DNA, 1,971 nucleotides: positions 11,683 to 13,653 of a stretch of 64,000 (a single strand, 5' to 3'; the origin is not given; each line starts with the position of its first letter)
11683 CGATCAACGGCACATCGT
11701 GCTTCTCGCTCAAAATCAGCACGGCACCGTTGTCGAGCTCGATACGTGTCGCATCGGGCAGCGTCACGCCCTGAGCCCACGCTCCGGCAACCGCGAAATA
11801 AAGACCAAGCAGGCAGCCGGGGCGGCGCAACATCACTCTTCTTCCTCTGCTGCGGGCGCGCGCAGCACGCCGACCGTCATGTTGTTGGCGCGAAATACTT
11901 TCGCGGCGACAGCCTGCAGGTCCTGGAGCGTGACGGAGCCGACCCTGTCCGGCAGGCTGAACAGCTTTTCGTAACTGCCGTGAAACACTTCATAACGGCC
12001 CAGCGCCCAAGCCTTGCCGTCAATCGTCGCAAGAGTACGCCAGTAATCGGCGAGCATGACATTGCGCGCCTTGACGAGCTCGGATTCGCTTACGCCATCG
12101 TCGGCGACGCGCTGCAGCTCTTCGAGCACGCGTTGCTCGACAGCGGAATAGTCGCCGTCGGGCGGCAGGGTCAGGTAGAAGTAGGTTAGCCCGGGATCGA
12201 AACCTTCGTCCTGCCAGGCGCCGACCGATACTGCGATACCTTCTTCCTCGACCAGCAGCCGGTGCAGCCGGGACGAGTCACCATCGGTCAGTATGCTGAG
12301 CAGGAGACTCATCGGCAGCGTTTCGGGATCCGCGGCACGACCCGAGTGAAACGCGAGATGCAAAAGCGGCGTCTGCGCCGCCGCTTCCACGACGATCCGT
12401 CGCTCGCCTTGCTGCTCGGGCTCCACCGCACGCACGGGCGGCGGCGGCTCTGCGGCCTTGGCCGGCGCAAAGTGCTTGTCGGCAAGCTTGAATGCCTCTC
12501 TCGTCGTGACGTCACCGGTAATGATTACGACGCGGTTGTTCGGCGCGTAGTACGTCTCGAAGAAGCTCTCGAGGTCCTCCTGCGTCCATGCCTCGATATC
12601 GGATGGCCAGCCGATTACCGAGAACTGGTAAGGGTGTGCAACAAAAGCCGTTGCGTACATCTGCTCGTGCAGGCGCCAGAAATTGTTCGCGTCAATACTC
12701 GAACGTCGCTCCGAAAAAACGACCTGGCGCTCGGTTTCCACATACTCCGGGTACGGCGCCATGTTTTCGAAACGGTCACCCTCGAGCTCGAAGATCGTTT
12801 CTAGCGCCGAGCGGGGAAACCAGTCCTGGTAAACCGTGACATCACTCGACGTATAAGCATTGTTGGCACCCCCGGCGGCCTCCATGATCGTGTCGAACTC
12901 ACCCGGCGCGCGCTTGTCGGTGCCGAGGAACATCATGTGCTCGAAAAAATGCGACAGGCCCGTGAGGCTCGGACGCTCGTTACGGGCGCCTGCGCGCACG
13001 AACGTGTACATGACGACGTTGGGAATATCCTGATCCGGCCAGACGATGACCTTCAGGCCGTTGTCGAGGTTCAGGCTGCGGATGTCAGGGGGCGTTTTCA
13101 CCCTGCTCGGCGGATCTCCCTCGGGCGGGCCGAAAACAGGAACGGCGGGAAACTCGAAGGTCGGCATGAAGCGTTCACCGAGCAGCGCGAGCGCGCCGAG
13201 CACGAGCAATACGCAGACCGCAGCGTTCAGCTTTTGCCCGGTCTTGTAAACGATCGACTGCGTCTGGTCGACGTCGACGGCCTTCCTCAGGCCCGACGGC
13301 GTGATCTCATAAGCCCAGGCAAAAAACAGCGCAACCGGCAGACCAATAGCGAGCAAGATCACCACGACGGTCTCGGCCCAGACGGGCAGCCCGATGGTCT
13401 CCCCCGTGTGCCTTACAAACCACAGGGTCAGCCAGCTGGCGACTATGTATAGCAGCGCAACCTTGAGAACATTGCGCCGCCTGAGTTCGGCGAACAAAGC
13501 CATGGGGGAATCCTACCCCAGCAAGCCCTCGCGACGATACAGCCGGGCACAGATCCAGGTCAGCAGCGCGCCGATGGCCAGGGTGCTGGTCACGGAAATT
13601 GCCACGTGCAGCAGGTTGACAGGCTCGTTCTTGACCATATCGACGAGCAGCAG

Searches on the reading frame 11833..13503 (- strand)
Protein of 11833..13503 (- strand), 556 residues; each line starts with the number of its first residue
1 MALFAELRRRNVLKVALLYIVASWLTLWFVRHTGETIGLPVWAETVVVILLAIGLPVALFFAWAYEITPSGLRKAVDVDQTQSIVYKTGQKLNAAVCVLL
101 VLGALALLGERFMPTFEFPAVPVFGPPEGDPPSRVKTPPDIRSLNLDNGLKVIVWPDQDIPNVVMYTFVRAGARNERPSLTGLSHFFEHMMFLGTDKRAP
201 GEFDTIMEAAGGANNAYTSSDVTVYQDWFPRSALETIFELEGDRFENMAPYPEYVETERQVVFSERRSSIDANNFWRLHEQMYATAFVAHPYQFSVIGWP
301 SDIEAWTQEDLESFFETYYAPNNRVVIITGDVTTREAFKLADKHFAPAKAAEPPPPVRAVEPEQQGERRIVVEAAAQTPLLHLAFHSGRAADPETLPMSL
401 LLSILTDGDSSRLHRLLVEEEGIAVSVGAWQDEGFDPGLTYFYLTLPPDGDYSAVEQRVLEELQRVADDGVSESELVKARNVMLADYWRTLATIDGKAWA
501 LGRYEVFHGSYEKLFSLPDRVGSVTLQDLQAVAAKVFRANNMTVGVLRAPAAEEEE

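Call 86: find_encoding_contigs(protein=window:11833-13503:-, flank=10000, max_places=1)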
Protein window:11833-13503:- (556 aa): 23 contigs read that carry it; 1 place shown.
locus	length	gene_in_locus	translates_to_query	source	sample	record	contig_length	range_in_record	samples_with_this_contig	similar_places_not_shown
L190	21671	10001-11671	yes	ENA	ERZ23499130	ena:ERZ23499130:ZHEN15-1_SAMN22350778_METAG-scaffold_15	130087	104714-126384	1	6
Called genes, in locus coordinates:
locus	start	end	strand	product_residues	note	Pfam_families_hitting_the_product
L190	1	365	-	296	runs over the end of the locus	PF13714:PEP_mutase, PF00463:ICL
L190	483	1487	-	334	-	PF08240:ADH_N, PF00107:ADH_zinc_N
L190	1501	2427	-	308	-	PF00753:Lactamase_B, PF19583:ODP, PF23023:Anti-Pycsar_Apyc1 (weak)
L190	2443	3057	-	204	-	PF00034:Cytochrom_C, PF13442:Cytochrome_CBB3 (weak)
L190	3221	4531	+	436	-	PF06097:DUF945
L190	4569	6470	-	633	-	PF01134:GIDA, PF12831:FAD_oxidored (weak), PF21680:GIDA_C_1st, PF13932:SAM_GIDA_C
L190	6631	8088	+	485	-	PF12146:Hydrolase_4 (faint), PF00561:Abhydrolase_1, PF08386:Abhydrolase_4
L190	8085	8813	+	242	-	PF00005:ABC_tran, PF13304:AAA_21 (faint)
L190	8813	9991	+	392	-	PF12679:ABC2_membrane_2, PF12698:ABC2_membrane_3, PF12730:ABC2_membrane_4 (weak)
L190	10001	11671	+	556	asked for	PF00675:Peptidase_M16, PF05193:Peptidase_M16_C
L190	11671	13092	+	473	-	PF00675:Peptidase_M16, PF05193:Peptidase_M16_C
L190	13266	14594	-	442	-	PF10396:TrmE_N, PF12631:MnmE_helical, PF00350:Dynamin_N (faint), PF01926:MMR_HSR1, PF02421:FeoB_N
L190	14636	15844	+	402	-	PF12146:Hydrolase_4, PF00561:Abhydrolase_1 (weak), PF12697:Abhydrolase_6, PF02566:OsmC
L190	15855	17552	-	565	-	PF14849:YidC_periplas, PF02096:60KD_IMP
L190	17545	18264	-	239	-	PF00825:Ribonuclease_P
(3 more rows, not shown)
